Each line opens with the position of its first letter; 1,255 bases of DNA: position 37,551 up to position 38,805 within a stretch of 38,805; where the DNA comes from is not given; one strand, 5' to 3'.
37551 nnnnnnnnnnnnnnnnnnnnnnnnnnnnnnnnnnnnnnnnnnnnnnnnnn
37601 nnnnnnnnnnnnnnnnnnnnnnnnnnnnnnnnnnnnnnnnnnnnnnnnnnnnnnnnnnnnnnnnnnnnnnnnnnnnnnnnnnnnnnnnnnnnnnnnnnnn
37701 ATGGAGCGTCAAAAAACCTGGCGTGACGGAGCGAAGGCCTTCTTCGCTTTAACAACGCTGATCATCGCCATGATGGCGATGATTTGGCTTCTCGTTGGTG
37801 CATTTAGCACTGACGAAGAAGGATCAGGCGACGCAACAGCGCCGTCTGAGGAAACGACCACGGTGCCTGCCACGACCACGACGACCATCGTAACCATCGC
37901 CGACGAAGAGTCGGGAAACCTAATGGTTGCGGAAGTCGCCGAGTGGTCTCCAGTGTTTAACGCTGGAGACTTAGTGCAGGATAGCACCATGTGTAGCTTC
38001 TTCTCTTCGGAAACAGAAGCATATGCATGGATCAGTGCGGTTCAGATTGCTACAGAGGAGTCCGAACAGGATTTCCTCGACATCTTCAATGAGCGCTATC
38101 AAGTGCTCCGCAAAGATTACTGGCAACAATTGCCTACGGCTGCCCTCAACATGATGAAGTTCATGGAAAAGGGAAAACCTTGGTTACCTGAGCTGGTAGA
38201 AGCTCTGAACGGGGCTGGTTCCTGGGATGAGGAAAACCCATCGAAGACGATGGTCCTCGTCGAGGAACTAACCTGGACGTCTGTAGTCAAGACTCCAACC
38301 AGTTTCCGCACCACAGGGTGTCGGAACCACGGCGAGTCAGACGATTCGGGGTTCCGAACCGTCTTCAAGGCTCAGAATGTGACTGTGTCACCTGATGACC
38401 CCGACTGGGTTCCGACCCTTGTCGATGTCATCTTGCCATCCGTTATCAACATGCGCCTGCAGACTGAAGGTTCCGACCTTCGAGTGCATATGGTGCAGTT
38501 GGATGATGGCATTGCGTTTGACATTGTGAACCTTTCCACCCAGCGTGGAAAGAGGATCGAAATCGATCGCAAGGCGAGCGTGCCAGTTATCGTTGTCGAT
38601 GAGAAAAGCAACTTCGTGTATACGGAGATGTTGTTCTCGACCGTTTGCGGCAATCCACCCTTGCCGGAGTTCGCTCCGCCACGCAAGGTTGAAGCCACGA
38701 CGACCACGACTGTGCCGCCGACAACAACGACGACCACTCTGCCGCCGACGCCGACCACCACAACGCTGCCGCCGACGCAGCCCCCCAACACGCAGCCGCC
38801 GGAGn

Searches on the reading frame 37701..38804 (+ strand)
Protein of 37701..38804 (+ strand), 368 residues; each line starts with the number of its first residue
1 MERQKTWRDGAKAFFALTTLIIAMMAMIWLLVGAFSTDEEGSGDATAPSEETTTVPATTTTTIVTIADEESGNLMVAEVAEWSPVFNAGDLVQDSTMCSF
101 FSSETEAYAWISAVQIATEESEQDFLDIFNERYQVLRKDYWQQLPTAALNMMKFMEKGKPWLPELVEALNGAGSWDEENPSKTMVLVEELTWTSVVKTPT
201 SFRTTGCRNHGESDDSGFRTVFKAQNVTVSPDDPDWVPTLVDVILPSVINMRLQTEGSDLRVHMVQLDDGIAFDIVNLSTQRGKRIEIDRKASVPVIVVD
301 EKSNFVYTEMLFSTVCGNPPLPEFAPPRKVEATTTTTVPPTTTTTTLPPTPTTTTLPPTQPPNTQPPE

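Call 7: search_protein_families(library=pfam, proteins=[window:37701-38804:+], max_evalue=0.1)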
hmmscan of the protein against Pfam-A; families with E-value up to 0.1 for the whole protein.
window:37701-38804:+ (368 aa): 0 families

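Call 8: search_protein_families(library=phrogs, proteins=[window:37701-38804:+], max_evalue=0.1)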
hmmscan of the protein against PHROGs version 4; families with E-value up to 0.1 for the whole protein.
window:37701-38804:+ (368 aa): 0 families

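Call 15: find_homologous_proteins(query=window:37701-38804:+, max_evalue=0.01)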
Query window:37701-38804:+ (368 aa): 4 proteins with E <= 0.01 among 8000 candidates.
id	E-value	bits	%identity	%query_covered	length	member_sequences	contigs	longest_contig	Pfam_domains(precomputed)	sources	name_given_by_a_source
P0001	9.2e-94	333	48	86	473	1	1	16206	-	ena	-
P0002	3.8e-92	327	56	71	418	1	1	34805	-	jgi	-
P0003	9.2e-66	241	44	71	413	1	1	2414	-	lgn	-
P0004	1.2e-46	178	36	71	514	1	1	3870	-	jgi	jgi:hypothetical protein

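Call 18: find_encoding_contigs(protein=P0002, flank=10000, max_places=3)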
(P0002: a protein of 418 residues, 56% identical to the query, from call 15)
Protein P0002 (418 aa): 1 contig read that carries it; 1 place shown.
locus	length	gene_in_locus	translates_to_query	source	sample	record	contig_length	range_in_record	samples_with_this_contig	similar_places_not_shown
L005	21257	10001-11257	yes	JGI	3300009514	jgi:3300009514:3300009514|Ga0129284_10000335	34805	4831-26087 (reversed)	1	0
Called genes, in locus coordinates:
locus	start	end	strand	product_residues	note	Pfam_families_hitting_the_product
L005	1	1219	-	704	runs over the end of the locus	PF00580:UvrD-helicase, PF01443:Viral_helicase1 (faint), PF13086:AAA_11 (faint), PF13245:AAA_19, PF13604:AAA_30 (faint), PF13361:UvrD_C, PF13538:UvrD_C_2, PF21196:PcrA_UvrD_tudor (weak)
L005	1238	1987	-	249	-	-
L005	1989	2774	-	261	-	PF00121:TIM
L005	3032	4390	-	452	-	PF00162:PGK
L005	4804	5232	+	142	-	-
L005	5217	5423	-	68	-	-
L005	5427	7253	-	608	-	PF13522:GATase_6, PF13537:GATase_7, PF01380:SIS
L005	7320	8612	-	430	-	PF00817:IMS, PF11798:IMS_HHH (faint), PF11799:IMS_C, PF13438:DUF4113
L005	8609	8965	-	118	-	PF00717:Peptidase_S24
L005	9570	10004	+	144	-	-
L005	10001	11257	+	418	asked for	-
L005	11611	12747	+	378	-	PF18911:PKD_4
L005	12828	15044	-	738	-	PF16927:HisKA_7TM, PF00512:HisKA, PF02518:HATPase_c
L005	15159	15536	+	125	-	PF00072:Response_reg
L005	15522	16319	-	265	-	PF00763:THF_DHG_CYH, PF02882:THF_DHG_CYH_C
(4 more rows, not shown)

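Call 19: find_encoding_contigs(protein=P0001, flank=10000, max_places=3)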
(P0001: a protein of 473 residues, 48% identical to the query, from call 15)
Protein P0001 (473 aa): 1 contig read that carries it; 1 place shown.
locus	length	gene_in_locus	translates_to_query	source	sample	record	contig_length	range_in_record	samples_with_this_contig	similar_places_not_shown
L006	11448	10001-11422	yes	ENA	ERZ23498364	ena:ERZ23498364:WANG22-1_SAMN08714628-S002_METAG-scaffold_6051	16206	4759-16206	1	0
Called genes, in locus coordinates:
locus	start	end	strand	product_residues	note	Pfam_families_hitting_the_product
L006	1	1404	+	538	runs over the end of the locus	-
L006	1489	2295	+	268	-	PF04203:Sortase (weak)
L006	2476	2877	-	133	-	-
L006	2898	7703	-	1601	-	-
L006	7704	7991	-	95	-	-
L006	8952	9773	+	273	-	-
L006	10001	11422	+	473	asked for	-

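Call 23: find_encoding_contigs(protein=P0004, flank=10000, max_places=3)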
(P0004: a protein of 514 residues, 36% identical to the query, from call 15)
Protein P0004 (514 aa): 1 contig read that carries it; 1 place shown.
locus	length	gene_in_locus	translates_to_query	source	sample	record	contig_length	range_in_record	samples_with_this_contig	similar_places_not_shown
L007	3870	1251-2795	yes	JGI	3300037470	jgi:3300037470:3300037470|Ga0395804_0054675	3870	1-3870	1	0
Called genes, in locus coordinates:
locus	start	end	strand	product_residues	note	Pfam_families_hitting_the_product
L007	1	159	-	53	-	?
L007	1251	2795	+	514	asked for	-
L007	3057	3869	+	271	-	?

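Call 24: find_encoding_contigs(protein=P0003, flank=10000, max_places=3)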
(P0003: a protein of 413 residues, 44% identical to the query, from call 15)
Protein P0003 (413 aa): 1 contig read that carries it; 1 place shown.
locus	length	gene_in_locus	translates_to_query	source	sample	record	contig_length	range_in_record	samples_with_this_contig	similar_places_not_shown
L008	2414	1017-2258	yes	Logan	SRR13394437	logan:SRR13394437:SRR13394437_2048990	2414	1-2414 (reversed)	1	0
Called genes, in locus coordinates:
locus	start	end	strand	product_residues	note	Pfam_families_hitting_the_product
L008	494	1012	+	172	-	-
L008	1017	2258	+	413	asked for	-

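Call 27: find_encoding_contigs(protein=L006:1489-2295:+, flank=10000, max_places=2)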
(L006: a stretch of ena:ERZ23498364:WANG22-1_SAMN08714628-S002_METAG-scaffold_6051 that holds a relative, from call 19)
Protein L006:1489-2295:+ (268 aa): 3 contigs read that carry it; 2 places shown.
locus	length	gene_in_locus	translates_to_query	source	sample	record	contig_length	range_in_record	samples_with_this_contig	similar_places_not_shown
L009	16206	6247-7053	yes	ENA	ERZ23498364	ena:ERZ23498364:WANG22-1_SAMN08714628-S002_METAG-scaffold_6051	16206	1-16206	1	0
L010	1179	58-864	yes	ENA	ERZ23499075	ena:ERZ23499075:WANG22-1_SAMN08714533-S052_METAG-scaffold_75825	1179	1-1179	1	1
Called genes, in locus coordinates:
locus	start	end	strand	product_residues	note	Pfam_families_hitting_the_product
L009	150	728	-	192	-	-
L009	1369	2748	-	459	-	PF00817:IMS, PF11799:IMS_C, PF13438:DUF4113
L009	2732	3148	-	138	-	PF00717:Peptidase_S24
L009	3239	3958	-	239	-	-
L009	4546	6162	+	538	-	-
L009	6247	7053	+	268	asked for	PF04203:Sortase (weak)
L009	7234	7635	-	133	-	-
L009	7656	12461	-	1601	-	-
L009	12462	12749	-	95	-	-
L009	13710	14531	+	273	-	-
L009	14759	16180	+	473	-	-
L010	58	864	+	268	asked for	PF04203:Sortase (weak)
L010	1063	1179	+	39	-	?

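Call 79: search_protein_families(library=ncbifam, proteins=[window:37701-38804:+], max_evalue=0.01)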
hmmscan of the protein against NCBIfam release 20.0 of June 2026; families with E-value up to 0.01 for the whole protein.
window:37701-38804:+ (368 aa): 0 families

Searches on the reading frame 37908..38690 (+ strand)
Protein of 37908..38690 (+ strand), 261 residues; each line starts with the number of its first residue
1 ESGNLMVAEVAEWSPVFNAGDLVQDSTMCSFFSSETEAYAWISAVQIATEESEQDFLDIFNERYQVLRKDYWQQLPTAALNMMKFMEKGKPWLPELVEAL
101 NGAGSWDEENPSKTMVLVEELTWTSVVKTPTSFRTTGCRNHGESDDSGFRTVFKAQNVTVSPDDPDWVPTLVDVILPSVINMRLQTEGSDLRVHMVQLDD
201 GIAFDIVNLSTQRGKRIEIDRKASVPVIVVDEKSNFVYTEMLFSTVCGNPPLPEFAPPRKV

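Call 33: find_related_loci(query=A2, collection=genome_contigs, flank=6000)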
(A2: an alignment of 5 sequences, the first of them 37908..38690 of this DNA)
Query A2 (261 aa) in genome_contigs; peptide patterns used: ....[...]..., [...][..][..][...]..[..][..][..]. (x = any residue, [..] = any of these).
54 stretches matched a pattern, but none encodes a relative of the query by tblastn (E <= 1e-3).

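Call 44: predict_structure(alignment_id=A2)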
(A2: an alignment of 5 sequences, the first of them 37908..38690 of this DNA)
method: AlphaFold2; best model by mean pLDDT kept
length: 261 residues; sequences in the alignment: 5
mean_pLDDT: 59.9   pTM: 0.64
mean pLDDT of the five models: 59.9, 58.9, 58.4, 53.5, 51.9
residues with pLDDT >= 90: 37; 70-90: 83; 50-70: 35; < 50: 106
segments of 3 or more residues with pLDDT < 50: 1-31, 129-168, 224-237, 241-261
pLDDT, mean of each block of 10 residues (from residue 1): 22 25 32 55 68 72 82 76 73 90 93 89 65 32 34 27 45 74 91 83 87 86 51 47 35 27 29
secondary structure, 60 per line:
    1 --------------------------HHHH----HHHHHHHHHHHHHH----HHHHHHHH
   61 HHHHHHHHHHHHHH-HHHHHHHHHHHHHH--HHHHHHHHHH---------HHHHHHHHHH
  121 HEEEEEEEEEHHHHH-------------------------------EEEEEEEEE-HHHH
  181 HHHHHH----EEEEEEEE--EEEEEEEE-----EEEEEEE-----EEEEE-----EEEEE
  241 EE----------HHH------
elements in order: H27-30 H35-48 H53-74 H76-89 H92-101 H111-121 E122-130 H131-135 E167-175 H177-186 E191-198 E201-208 E214-220 E226-230 E236-242

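Call 46: search_protein_representatives(alignment_id=A2)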
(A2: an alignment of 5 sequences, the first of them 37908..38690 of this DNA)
Query: 5 sequences, 261 profile positions. Proteins with E-value up to 0.001 (for the whole library): 6; up to 1e-10: 6; up to 1e-30: 5. The best 6 are listed.
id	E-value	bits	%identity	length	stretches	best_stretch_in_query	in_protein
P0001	8.6e-131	452.0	-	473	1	1-261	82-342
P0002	7.9e-127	439.0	-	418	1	1-261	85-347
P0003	5.9e-120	416.4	-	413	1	1-261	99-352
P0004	4.0e-114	397.3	-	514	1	2-261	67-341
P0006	2.4e-56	207.9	-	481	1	1-260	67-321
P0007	3.0e-23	99.5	-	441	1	2-254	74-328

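Call 48: find_encoding_contigs(protein=P0006, flank=10000, max_places=2)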
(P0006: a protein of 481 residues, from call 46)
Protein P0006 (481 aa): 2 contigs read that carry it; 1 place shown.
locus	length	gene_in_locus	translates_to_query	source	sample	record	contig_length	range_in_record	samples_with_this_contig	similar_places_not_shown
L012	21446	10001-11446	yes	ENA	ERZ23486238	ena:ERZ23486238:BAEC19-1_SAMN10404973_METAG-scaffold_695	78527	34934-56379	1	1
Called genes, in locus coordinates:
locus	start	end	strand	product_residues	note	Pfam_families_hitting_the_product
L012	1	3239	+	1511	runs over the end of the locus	PF13086:AAA_11, PF13245:AAA_19 (faint), PF13604:AAA_30 (faint), PF13087:AAA_12, PF01396:Zn_ribbon_Top1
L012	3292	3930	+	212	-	-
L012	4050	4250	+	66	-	-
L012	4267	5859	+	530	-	PF00239:Resolvase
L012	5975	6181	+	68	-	-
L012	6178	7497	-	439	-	PF00817:IMS, PF11799:IMS_C, PF13438:DUF4113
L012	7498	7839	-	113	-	PF00717:Peptidase_S24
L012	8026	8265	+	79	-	-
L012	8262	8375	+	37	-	-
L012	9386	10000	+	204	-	-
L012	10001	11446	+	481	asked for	-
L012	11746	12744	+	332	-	-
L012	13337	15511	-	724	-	PF16927:HisKA_7TM (weak), PF00512:HisKA, PF02518:HATPase_c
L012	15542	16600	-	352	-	PF14512:TM1586_NiRdase (faint), PF00881:Nitroreductase (faint)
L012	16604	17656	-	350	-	PF00899:ThiF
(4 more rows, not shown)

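Call 49: find_encoding_contigs(protein=P0007, flank=10000, max_places=2)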
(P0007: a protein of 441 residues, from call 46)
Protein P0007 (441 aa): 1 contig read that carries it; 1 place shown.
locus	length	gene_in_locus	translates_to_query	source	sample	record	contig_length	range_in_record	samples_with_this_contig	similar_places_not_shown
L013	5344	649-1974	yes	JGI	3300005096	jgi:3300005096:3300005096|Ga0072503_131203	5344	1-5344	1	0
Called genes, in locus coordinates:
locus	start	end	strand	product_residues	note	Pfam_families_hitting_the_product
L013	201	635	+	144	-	-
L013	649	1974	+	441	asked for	-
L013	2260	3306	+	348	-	PF18911:PKD_4 (weak)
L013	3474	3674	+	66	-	-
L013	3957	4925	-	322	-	PF00512:HisKA, PF02518:HATPase_c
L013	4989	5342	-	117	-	?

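Call 51: fold_search(model_id=the predicted structure, library=pdb)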
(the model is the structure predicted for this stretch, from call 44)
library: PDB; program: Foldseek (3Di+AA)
matches with E <= 10: 924; with E <= 0.001: 0
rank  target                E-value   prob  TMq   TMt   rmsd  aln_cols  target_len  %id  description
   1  5ka4                  5.0e-01  0.85  0.10  0.09   4.2        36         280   19  Protein Tyrosine Phosphatase 1B T178A mutant, open state (released 2017-03-08)
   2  8yab_D                5.0e-01  0.57  0.14  0.10   5.9        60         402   13  AP5 complex bound to SPG11-SPG15 (released 2025-03-26)
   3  7rpx_A                5.6e-01  0.30  0.12  0.12  10.0        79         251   13  Archaeal DNA ligase and heterotrimeric PCNA in complex with end-joined DNA (released 2021-11-17)
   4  6b8t                  6.7e-01  0.85  0.11  0.09   2.7        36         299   22  Multiconformer model of apo WT PTP1B with glycerol at 240 K (released 2018-06-20)
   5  3ept_B                7.0e-01  0.25  0.11  0.06   8.9        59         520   15  Structure of the rebeccamycin biosynthetic enzyme RebC with reduced flavin (released 2008-12-09)
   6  2nti_D                7.4e-01  0.20  0.13  0.13  21.5       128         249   10  Crystal structure of PCNA123 heterotrimer. (released 2007-12-18)
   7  8pvp_B                7.4e-01  0.10  0.09  0.08  10.8        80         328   10  Crystal structure of human Casein Kinase II subunit alpha (CK2a1) in complex with allosteric compound FGJG18 (released 2023-09-20)
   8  5cqf                  7.9e-01  0.77  0.11  0.07   2.1        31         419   19  Crystal structure of L-lysine 6-monooxygenase from Pseudomonas syringae (released 2015-09-30)
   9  4eip_A                7.9e-01  0.21  0.11  0.06   9.4        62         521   16  Native and K252c bound RebC-10x (released 2012-08-08)
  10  7lfo                  8.8e-01  0.72  0.10  0.09   4.2        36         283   19  Protein Tyrosine Phosphatase 1B (released 2021-05-26)
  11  5ka3                  8.8e-01  0.72  0.10  0.09   4.3        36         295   19  Protein Tyrosine Phosphatase 1B YAYA (Y152A, Y153A) mutant in complex with TCS401, closed state (released 2017-03-08)
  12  9qm2                  8.8e-01  0.38  0.11  0.06   6.6        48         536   23  Crystal Structure of the flavoprotein monooxygenase RslO9 from Streptomyces bottropensis (released 2026-02-11)
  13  3ept_A                8.8e-01  0.23  0.11  0.06   8.9        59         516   15  Structure of the rebeccamycin biosynthetic enzyme RebC with reduced flavin (released 2008-12-09)
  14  9hqk_D                8.8e-01  0.06  0.08  0.06  14.1       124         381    7  Bacteroides fragilis lipoprotein XusB bound to ferrichrome (released 2025-09-17)
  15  8g65_A                9.3e-01  0.72  0.10  0.09   4.3        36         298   19  Wildtype PTP1b in complex with DES4799 (released 2023-04-26)
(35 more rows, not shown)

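Call 94: predict_structure(alignment_id=A5)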
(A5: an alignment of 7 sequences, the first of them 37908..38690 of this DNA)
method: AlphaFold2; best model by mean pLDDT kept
length: 261 residues; sequences in the alignment: 7
mean_pLDDT: 79.6   pTM: 0.80
mean pLDDT of the five models: 79.6, 63.4, 59.5, 53.3, 49.6
residues with pLDDT >= 90: 77; 70-90: 140; 50-70: 20; < 50: 24
segments of 3 or more residues with pLDDT < 50: 1-21
pLDDT, mean of each block of 10 residues (from residue 1): 38 36 61 78 82 82 89 88 92 93 93 94 86 78 76 79 67 89 91 88 88 89 84 82 85 65 43
secondary structure, 60 per line:
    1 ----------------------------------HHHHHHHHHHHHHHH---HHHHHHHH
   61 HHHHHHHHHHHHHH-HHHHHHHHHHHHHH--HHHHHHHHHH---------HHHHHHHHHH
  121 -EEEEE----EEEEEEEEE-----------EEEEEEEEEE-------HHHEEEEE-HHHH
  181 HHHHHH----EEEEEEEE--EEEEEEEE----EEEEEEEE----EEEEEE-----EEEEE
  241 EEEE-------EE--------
elements in order: H35-49 H53-74 H76-89 H92-101 H111-120 E122-126 E131-139 E151-160 E171-175 H177-186 E191-198 E201-208 E213-220 E225-230 E236-244

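Call 108: fold_search(model_id=the predicted structure, library=pdb)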
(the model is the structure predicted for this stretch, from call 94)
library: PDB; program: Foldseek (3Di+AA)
matches with E <= 10: 606; with E <= 0.001: 0
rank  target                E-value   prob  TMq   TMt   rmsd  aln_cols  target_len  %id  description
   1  4ut1                  2.0e-01  0.03  0.10  0.06  22.4       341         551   11  The structure of the flagellar hook junction protein FlgK from Burkholderia pseudomallei (released 2015-02-11)
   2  1r0u                  2.5e-01  0.08  0.09  0.16  16.6       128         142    9  Crystal structure of ywiB protein from Bacillus subtilis (released 2003-12-30)
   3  3pub_A                2.7e-01  0.04  0.12  0.12  19.5       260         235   11  Crystal structure of the Bombyx mori low molecular weight lipoprotein 7 (Bmlp7) (released 2011-06-01)
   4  1zbt                  4.0e-01  0.04  0.10  0.09  24.1       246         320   10  Crystal structure of Peptide chain release factor 1 (RF-1) (SMU.1085) from Streptococcus mutans at 2.34 A resolution (released 2005-05-03)
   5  4iy8_A                4.0e-01  0.03  0.11  0.11  19.5       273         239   10  Bmlp3 - P21 crystal form (released 2013-04-24)
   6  6orl_A                4.5e-01  0.14  0.10  0.11  12.4        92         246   12  RF1 pre-accommodated 70S complex at 24 ms (released 2019-06-19)
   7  1hj3_B                4.5e-01  0.03  0.10  0.06  16.4       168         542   12  Cytochrome cd1 Nitrite Reductase, dioxygen complex (released 2001-01-16)
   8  8t5j                  4.7e-01  0.11  0.14  0.20  12.2       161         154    9  Crystal structure of outer membrane lipoprotein carrier protein (LolA) from Francisella philomiragia (released 2023-06-28)
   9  3g0g_D                4.7e-01  0.03  0.11  0.05  18.5       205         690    9  Crystal structure of dipeptidyl peptidase IV in complex with a pyrimidinone inhibitor 3 (released 2010-02-16)
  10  2d04_B                5.0e-01  0.04  0.09  0.18  15.4       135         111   12  Crystal structure of neoculin, a sweet protein with taste-modifying activity. (released 2006-06-20)
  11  4pc4_C                5.0e-01  0.03  0.14  0.13  19.8       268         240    8  Bombyx mori lipoprotein 6 (released 2015-03-04)
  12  4efr_B                5.3e-01  0.04  0.11  0.12  20.1       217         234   12  Bombyx mori lipoprotein 7 (crystal form II) at 2.50 A resolution (released 2012-08-29)
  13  7u6y_B                5.3e-01  0.02  0.09  0.08  19.2       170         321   10  Cryo-EM structure of the pancreatic ATP-sensitive potassium channel in the presence of glibenclamide and ATP with Kir6 (released 2022-08-31)
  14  7tyt_B                5.3e-01  0.02  0.09  0.08  19.2       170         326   10  Cryo-EM structure of the pancreatic ATP-sensitive potassium channel bound to ATP and repaglinide with Kir6.2-CTD in th (released 2022-08-31)
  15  9e7m_Va               5.6e-01  0.06  0.11  0.17  15.8       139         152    7  In situ cryoEM structure of bacteriophage Ur-lambda tail tip complex (released 2025-11-05)
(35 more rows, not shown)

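Call 112: fold_search(model_id=the predicted structure, library=viral)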
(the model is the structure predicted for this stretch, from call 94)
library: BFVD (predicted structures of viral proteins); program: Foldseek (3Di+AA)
matches with E <= 10: 983; with E <= 0.001: 0
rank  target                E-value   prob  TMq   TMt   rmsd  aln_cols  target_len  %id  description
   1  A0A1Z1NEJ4            5.4e-02  0.13  0.11  0.07  14.8       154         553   10  Glycoprotein 350 [Common bottlenose dolphin gammaherpesvirus 1 strain Sarasota]
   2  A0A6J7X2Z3            1.0e-01  0.08  0.11  0.06  30.3       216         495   11  DNA transfer protein [uncultured Caudovirales phage]
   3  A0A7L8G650            1.3e-01  0.14  0.10  0.18  14.4       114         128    9  (no name in the UniProt tables at hand)
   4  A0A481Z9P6            1.4e-01  0.16  0.14  0.13  12.6       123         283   10  Proliferating cell nuclear antigen [Pithovirus LCPAC304]
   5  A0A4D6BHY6            1.7e-01  0.21  0.12  0.31  11.4        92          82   13  (no name in the UniProt tables at hand)
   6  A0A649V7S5            1.7e-01  0.11  0.11  0.22  12.6       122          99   12  (no name in the UniProt tables at hand)
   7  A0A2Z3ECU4            1.7e-01  0.08  0.14  0.17  13.8       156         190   10  (no name in the UniProt tables at hand)
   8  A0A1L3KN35            1.9e-01  0.23  0.15  0.28  16.8       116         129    8  Uncharacterized protein [Wuchang romanomermis nematode virus 2]
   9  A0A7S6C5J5            1.9e-01  0.07  0.11  0.19  13.3       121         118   12  (no name in the UniProt tables at hand)
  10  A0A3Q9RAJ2            2.1e-01  0.38  0.15  0.35  10.9        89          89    3  (no name in the UniProt tables at hand)
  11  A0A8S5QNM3            2.3e-01  0.05  0.10  0.04  17.6       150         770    9  Tail protein [Siphoviridae sp. ctUir1]
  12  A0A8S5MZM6            2.6e-01  0.16  0.12  0.26  13.6       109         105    7  Uncharacterized protein [Siphoviridae sp. ct43U4]
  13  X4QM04                2.6e-01  0.16  0.14  0.14  10.4       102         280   16  P protein [Almendravirus arboretum]
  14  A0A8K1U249            3.1e-01  0.13  0.11  0.04  14.2       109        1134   11  RNA replicase [Riboviria sp.]
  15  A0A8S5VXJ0            3.3e-01  0.20  0.11  0.32  11.1        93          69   12  (no name in the UniProt tables at hand)
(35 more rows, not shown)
